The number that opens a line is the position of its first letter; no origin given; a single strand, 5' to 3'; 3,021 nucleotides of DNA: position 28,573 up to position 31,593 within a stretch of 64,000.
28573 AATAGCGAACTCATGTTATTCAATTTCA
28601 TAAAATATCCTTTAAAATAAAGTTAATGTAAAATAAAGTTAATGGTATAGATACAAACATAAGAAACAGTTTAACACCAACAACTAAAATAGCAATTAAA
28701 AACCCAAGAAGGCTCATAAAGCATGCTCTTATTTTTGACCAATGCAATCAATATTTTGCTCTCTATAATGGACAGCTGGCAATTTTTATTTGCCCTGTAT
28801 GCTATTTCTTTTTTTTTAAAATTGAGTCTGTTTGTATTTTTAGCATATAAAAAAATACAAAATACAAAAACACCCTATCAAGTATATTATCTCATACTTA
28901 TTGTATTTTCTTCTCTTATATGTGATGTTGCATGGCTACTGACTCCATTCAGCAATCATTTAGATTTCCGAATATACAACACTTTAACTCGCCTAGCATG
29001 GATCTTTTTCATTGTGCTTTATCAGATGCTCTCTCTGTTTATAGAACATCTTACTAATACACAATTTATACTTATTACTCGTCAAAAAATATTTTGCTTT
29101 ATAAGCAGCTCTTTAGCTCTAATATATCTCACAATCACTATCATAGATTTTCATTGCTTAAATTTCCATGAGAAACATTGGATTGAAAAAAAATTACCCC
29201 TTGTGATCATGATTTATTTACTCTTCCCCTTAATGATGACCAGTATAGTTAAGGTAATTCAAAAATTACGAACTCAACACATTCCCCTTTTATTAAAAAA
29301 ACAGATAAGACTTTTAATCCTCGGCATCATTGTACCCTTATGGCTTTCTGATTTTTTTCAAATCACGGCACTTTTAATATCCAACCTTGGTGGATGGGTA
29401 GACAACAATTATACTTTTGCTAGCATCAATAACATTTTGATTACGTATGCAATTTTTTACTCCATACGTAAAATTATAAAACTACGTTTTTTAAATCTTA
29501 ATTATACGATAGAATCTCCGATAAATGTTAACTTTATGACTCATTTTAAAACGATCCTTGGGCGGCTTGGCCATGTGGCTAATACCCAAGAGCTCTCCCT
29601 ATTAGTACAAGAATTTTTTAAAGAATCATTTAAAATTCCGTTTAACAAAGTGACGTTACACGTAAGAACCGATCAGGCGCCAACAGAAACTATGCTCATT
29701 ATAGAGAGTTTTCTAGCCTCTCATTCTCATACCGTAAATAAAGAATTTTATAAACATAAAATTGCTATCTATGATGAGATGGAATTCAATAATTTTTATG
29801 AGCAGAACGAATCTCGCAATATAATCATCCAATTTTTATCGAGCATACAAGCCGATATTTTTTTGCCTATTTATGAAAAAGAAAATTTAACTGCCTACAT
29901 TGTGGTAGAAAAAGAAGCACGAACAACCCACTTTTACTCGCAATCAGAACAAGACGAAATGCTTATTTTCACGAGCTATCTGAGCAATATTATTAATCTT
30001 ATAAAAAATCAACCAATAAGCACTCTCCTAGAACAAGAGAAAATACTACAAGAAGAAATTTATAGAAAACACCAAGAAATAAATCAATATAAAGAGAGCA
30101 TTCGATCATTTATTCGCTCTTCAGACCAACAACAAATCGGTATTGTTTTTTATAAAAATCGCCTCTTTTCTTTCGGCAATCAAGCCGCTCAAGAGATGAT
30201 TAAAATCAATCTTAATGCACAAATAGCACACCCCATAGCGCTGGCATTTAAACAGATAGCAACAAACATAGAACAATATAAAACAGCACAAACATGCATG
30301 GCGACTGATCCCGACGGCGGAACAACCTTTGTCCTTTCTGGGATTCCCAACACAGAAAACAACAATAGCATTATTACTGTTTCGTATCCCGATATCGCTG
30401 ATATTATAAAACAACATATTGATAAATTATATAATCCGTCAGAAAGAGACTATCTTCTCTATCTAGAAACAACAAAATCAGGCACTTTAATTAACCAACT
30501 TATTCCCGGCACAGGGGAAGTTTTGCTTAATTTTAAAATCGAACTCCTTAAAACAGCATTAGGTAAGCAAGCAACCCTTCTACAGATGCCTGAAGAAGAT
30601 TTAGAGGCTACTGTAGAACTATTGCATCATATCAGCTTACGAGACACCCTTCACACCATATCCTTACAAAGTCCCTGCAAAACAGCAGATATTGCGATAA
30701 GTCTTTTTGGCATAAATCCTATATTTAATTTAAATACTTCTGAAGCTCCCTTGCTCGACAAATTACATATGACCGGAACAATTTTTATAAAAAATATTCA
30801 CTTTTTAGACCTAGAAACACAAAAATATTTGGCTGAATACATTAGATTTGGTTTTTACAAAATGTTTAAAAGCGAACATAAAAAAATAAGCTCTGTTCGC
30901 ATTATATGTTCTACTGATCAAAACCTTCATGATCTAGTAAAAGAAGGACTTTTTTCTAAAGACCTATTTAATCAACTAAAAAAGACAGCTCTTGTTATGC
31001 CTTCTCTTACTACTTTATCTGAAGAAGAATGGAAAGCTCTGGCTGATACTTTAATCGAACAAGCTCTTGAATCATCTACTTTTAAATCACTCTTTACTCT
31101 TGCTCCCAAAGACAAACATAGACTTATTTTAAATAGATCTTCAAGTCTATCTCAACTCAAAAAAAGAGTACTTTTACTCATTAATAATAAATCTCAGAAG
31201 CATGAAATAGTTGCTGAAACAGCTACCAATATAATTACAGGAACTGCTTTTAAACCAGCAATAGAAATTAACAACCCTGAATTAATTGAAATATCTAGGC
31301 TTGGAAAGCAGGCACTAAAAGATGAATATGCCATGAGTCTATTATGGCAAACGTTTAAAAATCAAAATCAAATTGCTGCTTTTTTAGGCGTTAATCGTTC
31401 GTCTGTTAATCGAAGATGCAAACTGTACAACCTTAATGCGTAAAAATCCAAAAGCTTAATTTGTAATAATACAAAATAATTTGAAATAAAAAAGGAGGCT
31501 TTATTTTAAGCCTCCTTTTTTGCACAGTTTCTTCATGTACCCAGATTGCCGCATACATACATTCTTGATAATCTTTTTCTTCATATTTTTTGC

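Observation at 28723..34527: Tandem pair of membrane-anchored, ATPase-dead NtrC-like regulators (7TM - GAF - PAS - degenerate AAA+ - Fis HTH)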

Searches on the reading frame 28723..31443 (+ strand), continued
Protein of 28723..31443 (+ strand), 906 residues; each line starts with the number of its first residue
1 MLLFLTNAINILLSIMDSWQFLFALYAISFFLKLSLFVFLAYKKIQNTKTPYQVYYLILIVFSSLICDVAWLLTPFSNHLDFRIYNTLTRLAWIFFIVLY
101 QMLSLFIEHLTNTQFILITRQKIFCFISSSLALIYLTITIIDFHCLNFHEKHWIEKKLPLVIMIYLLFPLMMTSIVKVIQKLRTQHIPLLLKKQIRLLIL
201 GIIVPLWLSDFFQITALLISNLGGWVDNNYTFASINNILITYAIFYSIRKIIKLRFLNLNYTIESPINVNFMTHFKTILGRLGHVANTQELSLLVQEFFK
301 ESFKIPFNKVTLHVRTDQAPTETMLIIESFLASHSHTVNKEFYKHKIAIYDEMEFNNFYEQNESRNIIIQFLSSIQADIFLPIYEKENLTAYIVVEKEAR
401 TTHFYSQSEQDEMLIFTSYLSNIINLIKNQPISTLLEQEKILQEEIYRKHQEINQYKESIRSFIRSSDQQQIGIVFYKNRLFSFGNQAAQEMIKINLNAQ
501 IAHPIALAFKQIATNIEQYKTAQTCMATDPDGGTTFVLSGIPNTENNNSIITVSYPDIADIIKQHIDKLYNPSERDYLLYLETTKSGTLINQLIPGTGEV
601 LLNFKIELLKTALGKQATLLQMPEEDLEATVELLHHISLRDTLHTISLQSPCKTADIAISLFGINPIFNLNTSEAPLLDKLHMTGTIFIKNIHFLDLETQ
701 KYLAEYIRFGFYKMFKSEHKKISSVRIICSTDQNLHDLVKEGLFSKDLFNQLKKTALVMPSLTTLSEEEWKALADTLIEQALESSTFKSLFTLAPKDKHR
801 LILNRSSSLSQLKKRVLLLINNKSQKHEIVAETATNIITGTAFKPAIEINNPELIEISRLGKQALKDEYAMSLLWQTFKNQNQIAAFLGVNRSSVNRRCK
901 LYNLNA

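Call 37: fold_search(model_id=the predicted structure, library=pdb)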
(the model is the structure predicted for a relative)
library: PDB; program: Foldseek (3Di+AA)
matches with E <= 10: 1424; with E <= 0.001: 197
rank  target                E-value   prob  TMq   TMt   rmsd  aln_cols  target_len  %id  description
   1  5m7o_B                2.5e-10  1.00  0.20  0.38  16.2       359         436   18  Crystal structure of NtrX from Brucella abortus processed with the CrystalDirect automated mounting and cryo-cooling t (released 2017-01-25)
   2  5m7n_B                3.8e-10  1.00  0.21  0.40  15.3       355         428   18  Crystal structure of NtrX from Brucella abortus in complex with ATP processed with the CrystalDirect automated mountin (released 2017-01-25)
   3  5m7n_A                7.8e-10  1.00  0.22  0.42  18.5       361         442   17  Crystal structure of NtrX from Brucella abortus in complex with ATP processed with the CrystalDirect automated mountin (released 2017-01-25)
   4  5m7p_B                9.3e-10  1.00  0.21  0.39  15.0       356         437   18  Crystal structure of NtrX from Brucella abortus in complex with ADP processed with the CrystalDirect automated mountin (released 2017-01-25)
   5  5m7p_A                6.2e-09  1.00  0.21  0.39  18.6       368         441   16  Crystal structure of NtrX from Brucella abortus in complex with ADP processed with the CrystalDirect automated mountin (released 2017-01-25)
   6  6iy8_A                1.1e-08  1.00  0.22  0.40  30.4       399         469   14  DmpR-phenol complex of Pseudomonas putida (released 2020-06-10)
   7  6iy8_C                1.7e-08  1.00  0.21  0.39  30.4       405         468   14  DmpR-phenol complex of Pseudomonas putida (released 2020-06-10)
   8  4qhs_B                1.8e-08  1.00  0.20  0.63   5.8       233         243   18  Crystal structure of AAA+sigma 54 activator domain of the flagellar regulatory protein FlrC of Vibrio cholerae in nucl (released 2014-07-16)
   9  5m7o_A                1.9e-08  1.00  0.20  0.36  20.0       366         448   18  Crystal structure of NtrX from Brucella abortus processed with the CrystalDirect automated mounting and cryo-cooling t (released 2017-01-25)
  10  6lua_D                2.0e-08  1.00  0.20  0.62   6.3       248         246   19  Cis-mutant R349A of the central AAA+ domain of the flagellar regulatory protein FlrC (released 2020-03-18)
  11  6iy8_B                3.3e-08  1.00  0.21  0.39  30.8       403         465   14  DmpR-phenol complex of Pseudomonas putida (released 2020-06-10)
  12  4qnm                  7.1e-08  1.00  0.21  0.69   4.2       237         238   17  CRYSTAL STRUCTURE of PSPF(1-265) E108Q MUTANT (released 2014-08-06)
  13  4qos                  1.2e-07  1.00  0.21  0.67   4.3       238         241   17  CRYSTAL STRUCTURE OF PSPF(1-265) E108Q MUTANT bound to ADP (released 2014-08-06)
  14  2c99                  1.5e-07  1.00  0.21  0.68   4.2       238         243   17  Structural basis of the nucleotide driven conformational changes in the AAA domain of transcription activator PspF (released 2006-02-01)
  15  1ny6_B                1.5e-07  1.00  0.21  0.69   4.3       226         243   19  Crystal structure of sigm54 activator (AAA+ ATPase) in the active state (released 2003-11-11)
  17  3dzd_A                1.5e-07  1.00  0.20  0.44   7.0       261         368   21  Crystal structure of sigma54 activator NTRC4 in the inactive state (released 2008-11-25)
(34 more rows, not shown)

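Call 72: search_protein_representatives(alignment_id=A3)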
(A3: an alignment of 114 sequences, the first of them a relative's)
Query: 114 sequences, 905 profile positions. Proteins with E-value up to 0.001 (for the whole library): 37690; up to 1e-10: 1432; up to 1e-30: 396. The best 150 are listed.
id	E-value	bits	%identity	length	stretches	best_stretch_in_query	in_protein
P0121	0.0e+00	1328.1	-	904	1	2-904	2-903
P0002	0.0e+00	1292.0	-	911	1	2-905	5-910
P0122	0.0e+00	1284.6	-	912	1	2-904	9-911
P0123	0.0e+00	1280.5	-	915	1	3-904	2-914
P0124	0.0e+00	1225.1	-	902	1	3-905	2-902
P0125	0.0e+00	1220.2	-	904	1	3-905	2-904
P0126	0.0e+00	1186.9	-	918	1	3-904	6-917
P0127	0.0e+00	1163.5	-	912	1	5-905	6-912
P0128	0.0e+00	1162.5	-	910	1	7-904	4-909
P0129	0.0e+00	1161.0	-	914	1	2-904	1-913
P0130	0.0e+00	1157.4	-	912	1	2-904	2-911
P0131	0.0e+00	1149.7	-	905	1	6-905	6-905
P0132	0.0e+00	1148.8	-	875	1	10-904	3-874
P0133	0.0e+00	1140.0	-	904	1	2-904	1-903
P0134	0.0e+00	1125.8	-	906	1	3-904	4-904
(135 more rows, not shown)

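Call 74: find_encoding_contigs(protein=P0005, flank=8000, max_places=2)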
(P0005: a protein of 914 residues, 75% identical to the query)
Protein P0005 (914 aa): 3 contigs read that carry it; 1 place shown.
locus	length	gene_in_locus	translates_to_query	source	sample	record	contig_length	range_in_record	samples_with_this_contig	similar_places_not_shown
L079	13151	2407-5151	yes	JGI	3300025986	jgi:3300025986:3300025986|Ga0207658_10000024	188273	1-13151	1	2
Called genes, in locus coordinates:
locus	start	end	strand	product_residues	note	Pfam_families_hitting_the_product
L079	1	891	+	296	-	?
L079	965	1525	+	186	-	-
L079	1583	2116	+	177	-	PF13238:AAA_18 (faint)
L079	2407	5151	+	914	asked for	PF00158:Sigma54_activat, PF14532:Sigma54_activ_2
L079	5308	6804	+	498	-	PF06101:Vps62 (faint)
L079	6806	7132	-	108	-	PF08011:PDDEXK_9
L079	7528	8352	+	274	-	-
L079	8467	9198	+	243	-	-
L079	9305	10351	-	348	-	PF01569:PAP2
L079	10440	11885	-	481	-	PF01425:Amidase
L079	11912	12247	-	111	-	PF02686:GatC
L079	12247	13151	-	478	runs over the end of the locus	PF01554:MatE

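Call 75: find_encoding_contigs(protein=P0002, flank=8000, max_places=2)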
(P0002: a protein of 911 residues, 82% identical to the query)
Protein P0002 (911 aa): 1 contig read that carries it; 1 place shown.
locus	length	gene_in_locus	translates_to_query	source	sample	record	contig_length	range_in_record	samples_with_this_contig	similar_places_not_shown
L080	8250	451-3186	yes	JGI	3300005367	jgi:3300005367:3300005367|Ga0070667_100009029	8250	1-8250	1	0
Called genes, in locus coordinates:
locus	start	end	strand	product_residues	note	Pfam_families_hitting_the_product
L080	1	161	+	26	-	?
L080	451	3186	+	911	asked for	PF00158:Sigma54_activat, PF14532:Sigma54_activ_2 (weak)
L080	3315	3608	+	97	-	PF03840:SecG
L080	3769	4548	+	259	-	PF02405:MlaE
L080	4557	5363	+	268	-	PF00005:ABC_tran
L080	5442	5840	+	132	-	-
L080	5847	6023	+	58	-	-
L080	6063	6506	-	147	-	-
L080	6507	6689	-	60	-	-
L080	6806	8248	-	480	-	?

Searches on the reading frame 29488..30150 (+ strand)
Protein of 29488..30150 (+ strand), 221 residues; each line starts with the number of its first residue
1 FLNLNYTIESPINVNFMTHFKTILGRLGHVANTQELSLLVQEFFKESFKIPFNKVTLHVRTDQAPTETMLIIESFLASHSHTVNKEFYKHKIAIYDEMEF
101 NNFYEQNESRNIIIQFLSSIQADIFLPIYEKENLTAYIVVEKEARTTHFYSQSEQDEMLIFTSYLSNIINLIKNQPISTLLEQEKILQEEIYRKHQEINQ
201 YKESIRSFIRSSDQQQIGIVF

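Call 32: search_protein_families(library=pfam, proteins=[window:29488-30150:+], max_evalue=10)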
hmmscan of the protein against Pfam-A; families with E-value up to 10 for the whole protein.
window:29488-30150:+ (221 aa): 3 families
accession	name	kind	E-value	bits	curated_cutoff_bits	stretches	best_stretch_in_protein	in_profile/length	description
PF14731.12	Staphopain_pro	-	0.1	13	27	1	57-183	5-120/169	Staphopain proregion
PF23641.1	YmcF-like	-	0.2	12.3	27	1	43-66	35-58/62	YmcF-like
PF12698.13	ABC2_membrane_3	-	7.2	6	31.6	1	70-197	12-143/347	ABC-2 family transporter protein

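Call 56: search_solved_structures(query=A5, max_evalue=10)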
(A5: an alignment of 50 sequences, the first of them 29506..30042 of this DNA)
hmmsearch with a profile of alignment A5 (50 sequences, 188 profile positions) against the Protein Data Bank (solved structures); distinct sequences matched with E-value up to 10: 1.
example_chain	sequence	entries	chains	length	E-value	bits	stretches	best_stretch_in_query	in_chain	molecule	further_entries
6ysl_G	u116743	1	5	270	1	12.2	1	18-96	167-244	Motility protein A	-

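Call 59: search_protein_families(library=pfam, alignment_id=A5, max_evalue=10)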
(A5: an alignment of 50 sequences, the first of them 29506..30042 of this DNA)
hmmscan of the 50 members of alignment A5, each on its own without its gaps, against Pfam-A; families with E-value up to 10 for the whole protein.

A. member 1, window:29506-30042:+ (179 aa): 3 families
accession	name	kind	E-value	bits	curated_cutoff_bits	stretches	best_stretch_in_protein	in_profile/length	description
PF14731.12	Staphopain_pro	-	0.079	13.4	27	1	50-176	4-119/169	Staphopain proregion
PF23641.1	YmcF-like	-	0.15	12.8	27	1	37-60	35-58/62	YmcF-like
PF05271.16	Tobravirus_2B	-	0.17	12.3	22.5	1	128-165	21-58/117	Tobravirus 2B protein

B. families by the number of members that match (of 50 scanned): 36 families (the first 25 are shown)
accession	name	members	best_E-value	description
PF13185.12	GAF_2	12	0.0082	GAF domain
PF05271.16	Tobravirus_2B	2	0.069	Tobravirus 2B protein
PF23641.1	YmcF-like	2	0.15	YmcF-like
PF21058.3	Stereocilin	1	0.00042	Stereocilin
PF01095.25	Pectinesterase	1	0.0012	Pectinesterase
PF16770.11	RTT107_BRCT_5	1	0.0097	Regulator of Ty1 transposition protein 107 BRCT domain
PF01520.23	Amidase_3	1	0.019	N-acetylmuramoyl-L-alanine amidase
PF03004.19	Transposase_24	1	0.027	Plant transposase (Ptta/En/Spm family)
PF25082.1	GIPC1_GH2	1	0.027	GIPC1-3 GH2 domain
PF19055.6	ABC2_membrane_7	1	0.036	ABC-2 type transporter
PF01991.23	vATP-synt_E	1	0.05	ATP synthase (E/31 kDa) subunit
PF02980.22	FokI_dom_2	1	0.05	FokI, recognition domain, subdomain 2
PF14190.11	DUF4313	1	0.052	Domain of unknown function (DUF4313)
PF17814.7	LisH_TPL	1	0.052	LisH-like dimerisation domain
PF10707.15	YrbL-PhoP_reg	1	0.057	PhoP regulatory network protein YrbL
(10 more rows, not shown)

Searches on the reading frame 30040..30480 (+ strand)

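Call 32: search_protein_families(library=pfam, proteins=[window:30040-30480:+], max_evalue=10)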
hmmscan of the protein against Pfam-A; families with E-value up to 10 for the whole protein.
window:30040-30480:+ (147 aa): 2 families
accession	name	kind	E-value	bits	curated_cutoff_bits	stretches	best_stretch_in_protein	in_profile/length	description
PF08670.17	MEKHLA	-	0.026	14.9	23.7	1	41-75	49-83/143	MEKHLA domain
PF06697.18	DUF1191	-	0.027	14.6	25.8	1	45-98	110-162/183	Protein of unknown function (DUF1191)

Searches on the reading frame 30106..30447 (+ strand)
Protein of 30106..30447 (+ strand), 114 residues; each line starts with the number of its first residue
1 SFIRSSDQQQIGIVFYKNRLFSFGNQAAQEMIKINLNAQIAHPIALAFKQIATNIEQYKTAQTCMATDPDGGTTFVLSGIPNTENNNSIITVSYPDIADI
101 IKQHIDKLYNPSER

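Call 57: search_solved_structures(query=A6, max_evalue=10)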
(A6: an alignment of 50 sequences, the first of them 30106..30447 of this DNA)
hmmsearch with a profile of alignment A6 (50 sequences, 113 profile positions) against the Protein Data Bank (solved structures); distinct sequences matched with E-value up to 10: 2.
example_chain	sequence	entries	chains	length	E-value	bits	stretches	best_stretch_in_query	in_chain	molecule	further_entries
1v6t_A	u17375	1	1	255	0.31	14.2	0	54-101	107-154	Hypothetical UPF0271 protein PH0986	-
5j0h_A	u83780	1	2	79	0.55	13.4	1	43-99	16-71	Design construct 2L6HC3_13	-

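Call 60: search_protein_families(library=pfam, alignment_id=A6, max_evalue=10)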
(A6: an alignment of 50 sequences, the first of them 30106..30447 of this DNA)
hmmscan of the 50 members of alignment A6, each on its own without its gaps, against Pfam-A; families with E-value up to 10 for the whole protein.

A. member 1, window:30106-30447:+ (114 aa): 3 families
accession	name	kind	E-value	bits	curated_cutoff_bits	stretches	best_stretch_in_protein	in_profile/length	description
PF06697.18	DUF1191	-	0.015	15.4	25.8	1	23-76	110-162/183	Protein of unknown function (DUF1191)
PF08670.17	MEKHLA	-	0.018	15.4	23.7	1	19-53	49-83/143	MEKHLA domain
PF18205.6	VPDSG-CTERM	-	0.32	11.3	25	1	69-79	3-13/26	VPDSG-CTERM motif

B. families by the number of members that match (of 50 scanned): 34 families (the first 25 are shown)
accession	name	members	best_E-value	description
PF08670.17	MEKHLA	12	0.013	MEKHLA domain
PF13188.13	PAS_8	4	0.013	PAS domain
PF08448.16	PAS_4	3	0.046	PAS fold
PF23988.1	DUF7309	3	0.081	Domain of unknown function (DUF7309)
PF06697.18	DUF1191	2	0.015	Protein of unknown function (DUF1191)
PF08282.18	Hydrolase_3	2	0.026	haloacid dehalogenase-like hydrolase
PF23861.1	Ribophorin_II_2nd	2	0.085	Ribophorin II second domain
PF18205.6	VPDSG-CTERM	2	0.14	VPDSG-CTERM motif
PF22362.1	Ago_MID_bact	1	0.00017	Argonaute, middle domain, bacteria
PF10209.14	DUF2340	1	0.0037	Uncharacterized conserved protein (DUF2340)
PF22563.2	iREC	1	0.0062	Inactive Receiver domain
PF18848.6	baeRF_family6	1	0.0082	Bacterial archaeo-eukaryotic release factor family 6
PF13426.13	PAS_9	1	0.0086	PAS domain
PF18812.6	PBECR3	1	0.017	phage-Barnase-EndoU-ColicinE5/D-RelE like nuclease3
PF16836.11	PSY3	1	0.019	Shu complex component Psy3, DNA-binding description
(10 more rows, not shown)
